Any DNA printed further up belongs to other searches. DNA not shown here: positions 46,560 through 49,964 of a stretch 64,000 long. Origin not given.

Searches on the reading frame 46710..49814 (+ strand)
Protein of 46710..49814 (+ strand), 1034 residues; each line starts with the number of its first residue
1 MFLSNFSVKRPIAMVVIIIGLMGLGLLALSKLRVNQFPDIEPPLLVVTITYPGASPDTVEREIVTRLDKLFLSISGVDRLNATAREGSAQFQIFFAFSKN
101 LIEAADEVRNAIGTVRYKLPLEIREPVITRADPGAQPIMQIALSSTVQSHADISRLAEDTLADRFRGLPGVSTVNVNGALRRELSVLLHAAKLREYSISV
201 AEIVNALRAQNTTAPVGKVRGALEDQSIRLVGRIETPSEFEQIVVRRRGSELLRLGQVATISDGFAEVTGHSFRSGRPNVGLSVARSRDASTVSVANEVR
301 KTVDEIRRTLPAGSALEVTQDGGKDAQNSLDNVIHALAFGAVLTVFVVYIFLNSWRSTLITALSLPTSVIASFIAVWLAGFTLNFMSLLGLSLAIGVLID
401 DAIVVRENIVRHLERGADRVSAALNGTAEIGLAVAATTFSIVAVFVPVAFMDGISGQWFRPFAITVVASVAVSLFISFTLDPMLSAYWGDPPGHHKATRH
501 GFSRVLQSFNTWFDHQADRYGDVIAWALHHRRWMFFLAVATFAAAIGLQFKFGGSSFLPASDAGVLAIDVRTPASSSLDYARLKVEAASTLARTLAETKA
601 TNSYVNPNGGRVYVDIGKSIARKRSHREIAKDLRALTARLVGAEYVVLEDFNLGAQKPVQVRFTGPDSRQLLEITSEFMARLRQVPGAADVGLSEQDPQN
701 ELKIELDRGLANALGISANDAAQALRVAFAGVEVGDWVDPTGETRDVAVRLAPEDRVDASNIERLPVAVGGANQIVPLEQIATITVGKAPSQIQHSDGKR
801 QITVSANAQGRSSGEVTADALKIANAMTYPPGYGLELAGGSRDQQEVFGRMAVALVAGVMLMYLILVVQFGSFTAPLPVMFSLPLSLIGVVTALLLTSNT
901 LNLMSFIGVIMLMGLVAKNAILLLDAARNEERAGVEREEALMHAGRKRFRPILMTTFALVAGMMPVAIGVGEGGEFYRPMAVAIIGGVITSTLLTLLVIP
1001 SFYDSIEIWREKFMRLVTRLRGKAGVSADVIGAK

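Call 27: find_encoding_contigs(protein=window:46710-49814:+, flank=10000, max_places=4)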
Protein window:46710-49814:+ (1034 aa): no gene with exactly this product is on record in the collection.
